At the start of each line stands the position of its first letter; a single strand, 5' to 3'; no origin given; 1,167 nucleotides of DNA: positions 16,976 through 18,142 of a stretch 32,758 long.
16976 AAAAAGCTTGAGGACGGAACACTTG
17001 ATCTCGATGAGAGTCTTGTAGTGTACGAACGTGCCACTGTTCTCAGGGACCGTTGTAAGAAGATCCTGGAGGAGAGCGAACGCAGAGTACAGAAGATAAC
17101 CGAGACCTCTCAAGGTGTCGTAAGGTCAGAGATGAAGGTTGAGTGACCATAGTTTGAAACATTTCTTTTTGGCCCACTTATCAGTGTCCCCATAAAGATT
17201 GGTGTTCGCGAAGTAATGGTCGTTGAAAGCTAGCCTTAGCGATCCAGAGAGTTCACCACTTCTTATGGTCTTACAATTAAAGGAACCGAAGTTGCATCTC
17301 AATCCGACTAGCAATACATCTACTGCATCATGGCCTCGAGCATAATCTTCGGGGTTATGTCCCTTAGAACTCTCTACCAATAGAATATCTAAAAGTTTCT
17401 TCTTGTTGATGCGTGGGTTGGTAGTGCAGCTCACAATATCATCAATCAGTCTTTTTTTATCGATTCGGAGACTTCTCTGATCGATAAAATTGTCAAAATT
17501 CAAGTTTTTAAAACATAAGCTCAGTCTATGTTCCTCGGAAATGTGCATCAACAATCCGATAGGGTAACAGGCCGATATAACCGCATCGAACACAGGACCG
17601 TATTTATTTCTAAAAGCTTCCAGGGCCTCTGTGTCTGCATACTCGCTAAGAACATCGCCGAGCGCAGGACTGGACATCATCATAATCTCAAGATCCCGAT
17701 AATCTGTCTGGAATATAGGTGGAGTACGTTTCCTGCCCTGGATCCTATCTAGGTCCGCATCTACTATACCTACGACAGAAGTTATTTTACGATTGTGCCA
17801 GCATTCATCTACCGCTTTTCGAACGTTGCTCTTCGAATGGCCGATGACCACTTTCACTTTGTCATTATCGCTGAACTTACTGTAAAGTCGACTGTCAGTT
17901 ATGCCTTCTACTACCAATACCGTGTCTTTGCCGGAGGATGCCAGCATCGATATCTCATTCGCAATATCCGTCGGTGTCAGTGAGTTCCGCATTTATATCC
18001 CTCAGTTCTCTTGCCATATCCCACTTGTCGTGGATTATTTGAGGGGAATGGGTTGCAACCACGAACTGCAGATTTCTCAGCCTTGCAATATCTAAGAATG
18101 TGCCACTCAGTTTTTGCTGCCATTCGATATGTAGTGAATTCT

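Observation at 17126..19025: PARIS-like split-OLD pair (ABC ATPase + DUF4435/Toprim) in an archaeal chromosome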

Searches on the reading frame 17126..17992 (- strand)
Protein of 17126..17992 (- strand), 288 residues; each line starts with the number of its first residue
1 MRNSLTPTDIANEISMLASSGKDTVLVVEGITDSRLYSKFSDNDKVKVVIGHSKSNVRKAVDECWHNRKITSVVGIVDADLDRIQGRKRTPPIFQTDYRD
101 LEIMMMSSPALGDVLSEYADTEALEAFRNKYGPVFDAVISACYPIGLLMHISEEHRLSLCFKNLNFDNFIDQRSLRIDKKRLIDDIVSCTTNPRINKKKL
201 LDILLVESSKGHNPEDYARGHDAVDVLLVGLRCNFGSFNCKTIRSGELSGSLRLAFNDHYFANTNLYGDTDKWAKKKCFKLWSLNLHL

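Call 3: search_protein_families(library=pfam, proteins=[window:17126-17992:-], max_evalue=0.1)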
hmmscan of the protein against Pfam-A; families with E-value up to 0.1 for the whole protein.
window:17126-17992:- (288 aa): 1 family
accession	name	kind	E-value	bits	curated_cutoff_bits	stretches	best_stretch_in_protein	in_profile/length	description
PF14491.11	DUF4435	-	1.3e-09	38.6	27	1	25-227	4-221/238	Protein of unknown function (DUF4435)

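Call 4: search_protein_families(library=padloc, proteins=[window:17126-17992:-], max_evalue=0.1)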
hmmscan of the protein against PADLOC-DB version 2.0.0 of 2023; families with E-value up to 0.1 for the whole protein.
window:17126-17992:- (288 aa): 2 families
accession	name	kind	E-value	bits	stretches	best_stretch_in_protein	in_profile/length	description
PDLC02983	AriB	-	6.9e-17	60.4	1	23-230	2-222/236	-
PDLC02981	AriAB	-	0.02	11.6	1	10-123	418-539/694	-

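Call 5: search_protein_families(library=ncbifam, proteins=[window:17126-17992:-], max_evalue=0.1)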
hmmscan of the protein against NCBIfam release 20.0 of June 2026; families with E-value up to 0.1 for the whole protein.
window:17126-17992:- (288 aa): 0 families

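Call 10: find_homologous_proteins(query=window:17126-17992:-, max_evalue=0.001)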
Query window:17126-17992:- (288 aa): 118 proteins with E <= 0.001 among 962 candidates.
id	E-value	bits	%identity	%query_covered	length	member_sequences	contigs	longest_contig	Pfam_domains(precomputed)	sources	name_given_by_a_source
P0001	9.2e-192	653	100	100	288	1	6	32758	PF14491.12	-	-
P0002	1.1e-168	578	89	100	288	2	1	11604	PF14491.12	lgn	-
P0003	4.8e-157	540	83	100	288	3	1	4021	-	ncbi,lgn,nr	ncbi:MAG TPA: DUF4435 domain-containing protein [Candidatus Methanomethylophilaceae archaeon]|nr:DUF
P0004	2.2e-154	531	82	100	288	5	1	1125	PF14491.12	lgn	-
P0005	1.5e-152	525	79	100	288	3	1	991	PF14491.12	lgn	-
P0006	6.3e-152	523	78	100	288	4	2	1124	PF14491.12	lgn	-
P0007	3.9e-151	520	80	100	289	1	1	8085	PF14491.12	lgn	-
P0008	1.4e-125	436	66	100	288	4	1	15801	PF14491.12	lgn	-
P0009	4.5e-123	428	66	99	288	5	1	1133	PF14491.12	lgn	-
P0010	2.6e-122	426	65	100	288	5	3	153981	PF14491.12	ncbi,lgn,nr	ncbi:MAG: DUF4435 domain-containing protein [Methanomassiliicoccaceae archaeon]|nr:DUF4435 domain-co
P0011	4.7e-122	425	66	100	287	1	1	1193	PF14491.12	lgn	-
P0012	4.3e-120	418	65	100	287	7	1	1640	PF14491.12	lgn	-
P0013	1.0e-119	417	63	100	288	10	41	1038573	PF14491.12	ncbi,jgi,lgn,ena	jgi:hypothetical protein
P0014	3.3e-119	415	65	100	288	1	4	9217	PF14491.12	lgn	-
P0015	6.4e-117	408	63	100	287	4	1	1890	PF14491.12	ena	-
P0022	1.1e-104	368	58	99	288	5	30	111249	PF14491.12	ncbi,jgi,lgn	ncbi:MAG: DUF4435 domain-containing protein [Candidatus Methanomethylophilaceae archaeon]|jgi:hypoth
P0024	1.6e-82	295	48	98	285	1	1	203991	PF14491.12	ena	-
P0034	5.5e-78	280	50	98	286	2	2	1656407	PF14491.12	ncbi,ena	-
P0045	1.0e-75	273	47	100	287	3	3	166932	PF14491.12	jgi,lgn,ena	-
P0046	1.1e-75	273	48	99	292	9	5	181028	PF14491.12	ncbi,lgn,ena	-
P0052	1.3e-74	269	46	98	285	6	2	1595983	PF14491.12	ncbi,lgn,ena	-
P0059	6.9e-73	264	46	98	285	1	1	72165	PF14491.12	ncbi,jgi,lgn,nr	ncbi:MAG: DUF4435 domain-containing protein [Candidatus Methanoplasma sp.]|jgi:hypothetical protein|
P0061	1.7e-72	262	49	98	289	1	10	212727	PF14491.12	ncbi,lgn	-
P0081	5.4e-65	238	42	99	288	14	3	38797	PF14491.12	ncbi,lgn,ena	-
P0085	2.2e-63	232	42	93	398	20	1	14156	PF14491.12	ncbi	-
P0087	3.7e-62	228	42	97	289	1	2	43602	PF14491.12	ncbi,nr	ncbi:MAG: DUF4435 domain-containing protein [archaeon]|nr:DUF4435 domain-containing protein [archaeo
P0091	5.2e-59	218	40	99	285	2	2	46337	PF14491.12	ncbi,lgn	ncbi:MAG: DUF4435 domain-containing protein [Candidatus Methanomethylophilaceae archaeon]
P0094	4.5e-40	156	32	96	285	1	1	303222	PF14491.12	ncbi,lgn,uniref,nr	ncbi:DUF4435 domain-containing protein [Tumebacillus permanentifrigoris]|uniref:Uncharacterized prot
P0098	1.7e-34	138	34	95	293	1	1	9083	PF14491.12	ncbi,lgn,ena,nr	ncbi:MAG TPA: DUF4435 domain-containing protein [Blastocatellia bacterium]|nr:DUF4435 domain-contain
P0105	2.3e-30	124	31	95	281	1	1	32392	PF14491.12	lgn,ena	-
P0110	7.4e-29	119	32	93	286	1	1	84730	PF14491.12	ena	-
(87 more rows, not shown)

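Call 12: find_encoding_contigs(protein=P0034, flank=8000, max_places=2)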
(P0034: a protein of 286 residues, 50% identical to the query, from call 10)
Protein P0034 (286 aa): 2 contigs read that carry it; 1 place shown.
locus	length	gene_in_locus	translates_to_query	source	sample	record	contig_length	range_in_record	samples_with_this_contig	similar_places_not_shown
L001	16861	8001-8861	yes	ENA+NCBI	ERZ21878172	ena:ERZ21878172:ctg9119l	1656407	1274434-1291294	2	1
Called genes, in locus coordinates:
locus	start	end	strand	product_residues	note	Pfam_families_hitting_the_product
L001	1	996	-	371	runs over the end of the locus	PF02005:TRM, PF02475:TRM5-TYW2_MTfase (weak)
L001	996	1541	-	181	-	PF03266:NTPase_1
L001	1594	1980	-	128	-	PF04038:DHNA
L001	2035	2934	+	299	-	PF02445:NadA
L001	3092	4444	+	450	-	PF01262:AlaDh_PNT_C (faint), PF02254:TrkA_N, PF03435:Sacchrp_dh_NADP (faint), PF03807:F420_oxidored (faint), PF02080:TrkA_C, PF02254:TrkA_N, PF02080:TrkA_C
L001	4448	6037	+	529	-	PF02386:TrkH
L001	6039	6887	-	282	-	PF12895:ANAPC3 (faint), PF14559:TPR_19 (faint)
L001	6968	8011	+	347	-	PF00005:ABC_tran (faint), PF13175:AAA_15, PF13304:AAA_21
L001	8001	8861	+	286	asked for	PF14491:DUF4435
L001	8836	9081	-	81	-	PF02609:Exonuc_VII_S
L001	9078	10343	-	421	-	PF13742:tRNA_anti_2, PF01336:tRNA_anti-codon (weak), PF02601:Exonuc_VII_L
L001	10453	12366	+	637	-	PF00662:Proton_antipo_N, PF00361:Proton_antipo_M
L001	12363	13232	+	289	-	PF00146:NADHdh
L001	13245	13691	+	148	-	PF01058:Oxidored_q6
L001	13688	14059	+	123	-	PF00329:Complex1_30kDa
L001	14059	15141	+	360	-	PF00374:NiFeSe_Hases, PF00346:Complex1_49kDa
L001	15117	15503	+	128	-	PF13534:Fer4_17 (faint), PF00037:Fer4, PF12797:Fer4_2 (weak), PF12837:Fer4_6 (weak), PF13237:Fer4_10, PF14697:Fer4_21, PF12838:Fer4_7, PF13187:Fer4_9, +1 more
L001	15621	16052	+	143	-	-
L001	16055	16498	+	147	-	-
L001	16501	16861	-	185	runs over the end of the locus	-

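Call 13: find_encoding_contigs(protein=P0010, flank=8000, max_places=2)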
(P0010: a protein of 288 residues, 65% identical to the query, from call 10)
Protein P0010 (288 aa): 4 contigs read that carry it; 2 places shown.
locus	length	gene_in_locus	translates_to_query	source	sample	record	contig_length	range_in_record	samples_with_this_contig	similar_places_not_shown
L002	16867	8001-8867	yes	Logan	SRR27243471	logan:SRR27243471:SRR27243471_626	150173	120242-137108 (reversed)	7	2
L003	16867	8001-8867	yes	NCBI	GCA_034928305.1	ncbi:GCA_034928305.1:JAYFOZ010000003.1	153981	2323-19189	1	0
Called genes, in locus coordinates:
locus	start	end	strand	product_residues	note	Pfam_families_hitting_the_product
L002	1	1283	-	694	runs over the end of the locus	PF13089:PP_kinase_N, PF02503:PP_kinase, PF17941:PP_kinase_C_1, PF13091:PLDc_2 (faint), PF13090:PP_kinase_C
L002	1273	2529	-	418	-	PF00815:Histidinol_dh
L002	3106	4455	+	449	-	PF00070:Pyr_redox (faint), PF01262:AlaDh_PNT_C (faint), PF02254:TrkA_N, PF03435:Sacchrp_dh_NADP (faint), PF07992:Pyr_redox_2 (faint), PF02080:TrkA_C (weak), PF02254:TrkA_N, PF02080:TrkA_C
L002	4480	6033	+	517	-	PF02386:TrkH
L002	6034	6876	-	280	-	PF13428:TPR_14 (faint), PF14559:TPR_19 (faint), PF12895:ANAPC3 (faint)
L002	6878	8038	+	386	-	PF02463:SMC_N (faint), PF00005:ABC_tran (faint), PF13304:AAA_21, PF13175:AAA_15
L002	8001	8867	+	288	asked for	PF14491:DUF4435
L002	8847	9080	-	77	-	PF02609:Exonuc_VII_S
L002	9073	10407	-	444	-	PF13742:tRNA_anti_2, PF01336:tRNA_anti-codon, PF02601:Exonuc_VII_L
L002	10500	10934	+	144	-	PF03061:4HBT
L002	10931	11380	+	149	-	-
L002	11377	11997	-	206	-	-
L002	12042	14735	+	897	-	PF12705:PDDEXK_1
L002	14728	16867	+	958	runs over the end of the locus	PF00580:UvrD-helicase, PF13245:AAA_19, PF13361:UvrD_C, PF13538:UvrD_C_2 (faint)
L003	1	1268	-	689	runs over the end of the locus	PF13089:PP_kinase_N, PF02503:PP_kinase, PF17941:PP_kinase_C_1, PF13091:PLDc_2 (faint), PF13090:PP_kinase_C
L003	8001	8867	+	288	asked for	PF14491:DUF4435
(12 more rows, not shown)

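Call 14: find_encoding_contigs(protein=P0091, flank=8000, max_places=1)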
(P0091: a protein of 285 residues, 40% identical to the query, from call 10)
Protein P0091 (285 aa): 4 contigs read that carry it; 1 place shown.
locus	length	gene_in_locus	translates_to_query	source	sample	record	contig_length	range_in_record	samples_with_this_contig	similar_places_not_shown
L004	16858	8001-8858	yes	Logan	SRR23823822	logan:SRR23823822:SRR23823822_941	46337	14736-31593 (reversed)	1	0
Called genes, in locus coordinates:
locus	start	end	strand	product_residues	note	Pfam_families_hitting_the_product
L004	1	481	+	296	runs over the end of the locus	PF02007:MtrH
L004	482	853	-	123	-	PF00072:Response_reg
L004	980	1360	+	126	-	PF02537:CRCB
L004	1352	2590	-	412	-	PF00815:Histidinol_dh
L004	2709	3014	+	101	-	-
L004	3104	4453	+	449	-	PF01210:NAD_Gly3P_dh_N (faint), PF01262:AlaDh_PNT_C (faint), PF01266:DAO (faint), PF01488:Shikimate_DH (faint), PF02254:TrkA_N, PF02080:TrkA_C, PF02254:TrkA_N, PF02080:TrkA_C, +5 more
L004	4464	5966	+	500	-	PF02386:TrkH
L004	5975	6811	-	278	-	-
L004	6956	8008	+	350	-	PF00005:ABC_tran (faint), PF13304:AAA_21, PF13175:AAA_15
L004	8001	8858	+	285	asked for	PF14491:DUF4435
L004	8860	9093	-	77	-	PF02609:Exonuc_VII_S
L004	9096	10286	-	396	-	PF13742:tRNA_anti_2, PF01336:tRNA_anti-codon, PF02601:Exonuc_VII_L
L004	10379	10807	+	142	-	PF03061:4HBT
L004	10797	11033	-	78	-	-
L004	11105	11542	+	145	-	-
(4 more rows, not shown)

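Call 15: find_encoding_contigs(protein=P0059, flank=8000, max_places=1)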
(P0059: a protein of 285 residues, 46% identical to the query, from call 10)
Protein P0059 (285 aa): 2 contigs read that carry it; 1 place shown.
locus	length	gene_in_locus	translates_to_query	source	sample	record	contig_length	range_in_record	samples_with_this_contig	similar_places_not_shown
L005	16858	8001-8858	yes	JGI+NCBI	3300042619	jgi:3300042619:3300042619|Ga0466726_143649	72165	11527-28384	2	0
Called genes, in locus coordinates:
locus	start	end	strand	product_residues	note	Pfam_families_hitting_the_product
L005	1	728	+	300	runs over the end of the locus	PF01180:DHO_dh, PF01207:Dus (weak), PF03060:NMO (weak)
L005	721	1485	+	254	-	PF10418:DHODB_Fe-S_bind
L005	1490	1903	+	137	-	PF13428:TPR_14 (faint), PF13432:TPR_16 (weak), PF13414:TPR_11 (faint), PF14559:TPR_19 (weak)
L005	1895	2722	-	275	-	PF24830:DUF7714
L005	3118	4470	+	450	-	PF02254:TrkA_N, PF03435:Sacchrp_dh_NADP (faint), PF03807:F420_oxidored (faint), PF07992:Pyr_redox_2 (faint), PF13241:NAD_binding_7 (faint), PF02080:TrkA_C (weak), PF02254:TrkA_N, PF02080:TrkA_C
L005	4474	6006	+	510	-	PF02386:TrkH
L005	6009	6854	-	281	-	PF13428:TPR_14 (faint), PF14559:TPR_19 (faint), PF12895:ANAPC3 (faint)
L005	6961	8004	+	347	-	PF02463:SMC_N (weak), PF13476:AAA_23, PF13175:AAA_15, PF13304:AAA_21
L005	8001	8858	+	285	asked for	PF14491:DUF4435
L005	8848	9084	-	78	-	PF02609:Exonuc_VII_S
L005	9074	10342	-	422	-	PF13742:tRNA_anti_2, PF01336:tRNA_anti-codon (weak), PF02601:Exonuc_VII_L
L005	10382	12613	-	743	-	-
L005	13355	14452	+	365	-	PF13306:LRR_5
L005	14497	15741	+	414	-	PF13306:LRR_5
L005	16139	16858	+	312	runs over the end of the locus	-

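Call 16: find_encoding_contigs(protein=P0094, flank=8000, max_places=1)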
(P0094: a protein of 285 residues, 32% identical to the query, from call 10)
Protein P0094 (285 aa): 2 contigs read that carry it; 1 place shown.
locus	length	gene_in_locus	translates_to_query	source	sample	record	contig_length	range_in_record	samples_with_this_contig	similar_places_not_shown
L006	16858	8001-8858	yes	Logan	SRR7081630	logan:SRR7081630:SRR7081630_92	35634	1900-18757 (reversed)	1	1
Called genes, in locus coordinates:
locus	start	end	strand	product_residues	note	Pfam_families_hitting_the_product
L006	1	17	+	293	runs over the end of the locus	PF00112:Peptidase_C1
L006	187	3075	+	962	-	PF00929:RNase_T, PF16473:Rv2179c-like (weak), PF00270:DEAD (weak), PF04851:ResIII (weak), PF13307:Helicase_C_2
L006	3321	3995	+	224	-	PF12645:HTH_16 (faint), PF04542:Sigma70_r2, PF08281:Sigma70_r4_2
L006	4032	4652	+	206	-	PF06971:Put_DNA-bind_N, PF02629:CoA_binding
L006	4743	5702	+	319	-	PF02735:Ku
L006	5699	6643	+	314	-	PF01068:DNA_ligase_A_M, PF04679:DNA_ligase_A_C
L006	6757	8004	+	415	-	PF13175:AAA_15, PF13304:AAA_21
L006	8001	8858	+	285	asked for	PF14491:DUF4435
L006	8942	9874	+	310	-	PF21686:LigD_Prim-Pol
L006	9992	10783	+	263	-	PF01048:PNP_UDP_1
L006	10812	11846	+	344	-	PF01008:IF-2B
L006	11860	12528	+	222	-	PF00596:Aldolase_II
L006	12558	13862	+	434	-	PF01979:Amidohydro_1, PF07969:Amidohydro_3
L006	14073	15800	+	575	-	PF00128:Alpha-amylase (weak)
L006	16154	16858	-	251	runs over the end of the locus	-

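Call 17: find_encoding_contigs(protein=P0087, flank=8000, max_places=1)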
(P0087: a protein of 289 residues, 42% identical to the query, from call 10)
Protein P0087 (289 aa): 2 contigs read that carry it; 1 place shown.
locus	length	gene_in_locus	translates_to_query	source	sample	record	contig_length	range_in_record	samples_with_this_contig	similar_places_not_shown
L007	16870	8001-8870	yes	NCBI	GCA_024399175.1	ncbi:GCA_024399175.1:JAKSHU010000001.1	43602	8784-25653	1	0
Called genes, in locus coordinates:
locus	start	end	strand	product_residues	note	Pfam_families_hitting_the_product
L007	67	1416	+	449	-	PF01262:AlaDh_PNT_C (faint), PF02254:TrkA_N, PF02080:TrkA_C, PF02254:TrkA_N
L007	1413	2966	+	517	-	PF02386:TrkH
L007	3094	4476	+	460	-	PF13173:AAA_14, PF13635:DUF4143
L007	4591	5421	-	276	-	-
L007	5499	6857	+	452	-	-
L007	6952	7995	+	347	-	PF02463:SMC_N (faint), PF13476:AAA_23 (weak), PF13175:AAA_15, PF13304:AAA_21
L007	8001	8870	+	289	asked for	PF14491:DUF4435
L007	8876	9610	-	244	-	PF13489:Methyltransf_23, PF01209:Ubie_methyltran (weak), PF01728:FtsJ (weak), PF02353:CMAS (weak), PF13847:Methyltransf_31, PF08241:Methyltransf_11, PF08242:Methyltransf_12, PF13649:Methyltransf_25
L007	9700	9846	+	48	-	-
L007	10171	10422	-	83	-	PF02609:Exonuc_VII_S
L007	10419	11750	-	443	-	PF13742:tRNA_anti_2, PF01336:tRNA_anti-codon, PF02601:Exonuc_VII_L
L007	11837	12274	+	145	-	PF03061:4HBT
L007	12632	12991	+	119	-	-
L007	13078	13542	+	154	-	PF12802:MarR_2 (weak)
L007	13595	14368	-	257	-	PF13476:AAA_23 (weak), PF13555:AAA_29 (weak), PF13175:AAA_15 (faint), PF00005:ABC_tran, PF02463:SMC_N (weak), PF13401:AAA_22 (faint), PF13304:AAA_21 (faint)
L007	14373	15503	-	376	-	PF01032:FecCD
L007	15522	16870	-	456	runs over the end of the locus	-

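Call 19: find_encoding_contigs(protein=P0110, flank=8000, max_places=1)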
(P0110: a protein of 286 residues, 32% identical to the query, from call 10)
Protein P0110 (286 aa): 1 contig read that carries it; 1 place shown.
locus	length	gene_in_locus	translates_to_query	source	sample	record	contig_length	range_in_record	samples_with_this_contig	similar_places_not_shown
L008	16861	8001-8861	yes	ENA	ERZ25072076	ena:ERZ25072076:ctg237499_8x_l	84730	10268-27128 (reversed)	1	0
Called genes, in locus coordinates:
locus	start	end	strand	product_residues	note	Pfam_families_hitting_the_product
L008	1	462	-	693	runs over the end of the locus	PF00496:SBP_bac_5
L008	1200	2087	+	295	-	PF00561:Abhydrolase_1, PF12146:Hydrolase_4 (weak), PF12697:Abhydrolase_6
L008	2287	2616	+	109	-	PF00535:Glycos_transf_2, PF13641:Glyco_tranf_2_3 (faint)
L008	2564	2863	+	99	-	-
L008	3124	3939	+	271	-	PF06182:ABC2_membrane_6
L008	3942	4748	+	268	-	PF06182:ABC2_membrane_6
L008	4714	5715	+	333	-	PF13304:AAA_21 (faint), PF00005:ABC_tran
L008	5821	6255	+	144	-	PF04075:F420H2_quin_red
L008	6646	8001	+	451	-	PF13175:AAA_15, PF13304:AAA_21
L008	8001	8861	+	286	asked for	PF14491:DUF4435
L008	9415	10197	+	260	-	PF00089:Trypsin, PF13365:Trypsin_2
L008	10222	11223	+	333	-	PF20030:bpMoxR, PF07726:AAA_3, PF07728:AAA_5, PF17863:AAA_lid_2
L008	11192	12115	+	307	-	PF01882:DUF58, PF13519:VWA_2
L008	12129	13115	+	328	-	PF07584:BatA, PF00092:VWA, PF13519:VWA_2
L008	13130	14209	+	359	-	PF07584:BatA, PF00092:VWA, PF13519:VWA_2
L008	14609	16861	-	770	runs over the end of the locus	PF23598:LRR_14 (weak), PF13855:LRR_8 (weak), PF12799:LRR_4 (weak), PF13855:LRR_8 (weak), PF12799:LRR_4, PF23598:LRR_14 (weak), PF13855:LRR_8 (weak), PF23598:LRR_14, +5 more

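Call 20: find_encoding_contigs(protein=P0105, flank=8000, max_places=1)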
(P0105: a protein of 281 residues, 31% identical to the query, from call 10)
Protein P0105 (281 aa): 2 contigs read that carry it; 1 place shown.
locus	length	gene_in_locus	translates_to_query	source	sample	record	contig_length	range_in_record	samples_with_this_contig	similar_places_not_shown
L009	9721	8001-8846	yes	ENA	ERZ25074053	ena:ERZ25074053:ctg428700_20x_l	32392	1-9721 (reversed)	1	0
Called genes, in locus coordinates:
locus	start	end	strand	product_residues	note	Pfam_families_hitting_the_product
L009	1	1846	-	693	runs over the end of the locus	PF00496:SBP_bac_5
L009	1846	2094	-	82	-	-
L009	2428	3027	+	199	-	-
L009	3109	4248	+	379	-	PF06182:ABC2_membrane_6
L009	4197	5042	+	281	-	PF00005:ABC_tran, PF13304:AAA_21 (faint)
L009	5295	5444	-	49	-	PF05598:DUF772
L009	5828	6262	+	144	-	PF04075:F420H2_quin_red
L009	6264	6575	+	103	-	-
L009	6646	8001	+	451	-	PF13175:AAA_15, PF13304:AAA_21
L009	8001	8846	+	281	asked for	PF14491:DUF4435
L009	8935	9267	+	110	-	-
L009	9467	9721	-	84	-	?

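Call 21: find_encoding_contigs(protein=P0098, flank=8000, max_places=1)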
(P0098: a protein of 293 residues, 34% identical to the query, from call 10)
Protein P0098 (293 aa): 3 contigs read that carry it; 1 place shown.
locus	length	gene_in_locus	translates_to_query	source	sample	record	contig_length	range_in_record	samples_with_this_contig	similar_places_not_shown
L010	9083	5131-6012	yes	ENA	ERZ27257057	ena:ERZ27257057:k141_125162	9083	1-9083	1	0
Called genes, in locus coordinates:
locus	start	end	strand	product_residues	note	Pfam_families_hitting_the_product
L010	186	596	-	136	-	PF04134:DCC1-like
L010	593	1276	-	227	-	PF09844:DUF2071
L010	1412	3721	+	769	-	-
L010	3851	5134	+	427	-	PF13175:AAA_15, PF13476:AAA_23 (weak), PF13304:AAA_21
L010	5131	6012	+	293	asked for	PF14491:DUF4435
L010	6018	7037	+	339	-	PF03966:Trm112p, PF08003:Methyltransf_9 (weak), PF13489:Methyltransf_23, PF08241:Methyltransf_11, PF08242:Methyltransf_12, PF13649:Methyltransf_25, PF13847:Methyltransf_31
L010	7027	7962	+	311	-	-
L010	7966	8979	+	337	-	PF00535:Glycos_transf_2, PF10111:Glyco_tranf_2_2 (weak), PF13641:Glyco_tranf_2_3 (faint)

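Call 23: search_solved_structures(query=window:17126-17992:-, max_evalue=10, show_alignments=2)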
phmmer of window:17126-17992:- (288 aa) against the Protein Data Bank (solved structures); distinct sequences matched with E-value up to 10: 1.
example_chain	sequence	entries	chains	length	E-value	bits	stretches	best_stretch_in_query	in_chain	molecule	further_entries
8xks_N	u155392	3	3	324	0.31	13.6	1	63-129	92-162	Moc34 | CrTam35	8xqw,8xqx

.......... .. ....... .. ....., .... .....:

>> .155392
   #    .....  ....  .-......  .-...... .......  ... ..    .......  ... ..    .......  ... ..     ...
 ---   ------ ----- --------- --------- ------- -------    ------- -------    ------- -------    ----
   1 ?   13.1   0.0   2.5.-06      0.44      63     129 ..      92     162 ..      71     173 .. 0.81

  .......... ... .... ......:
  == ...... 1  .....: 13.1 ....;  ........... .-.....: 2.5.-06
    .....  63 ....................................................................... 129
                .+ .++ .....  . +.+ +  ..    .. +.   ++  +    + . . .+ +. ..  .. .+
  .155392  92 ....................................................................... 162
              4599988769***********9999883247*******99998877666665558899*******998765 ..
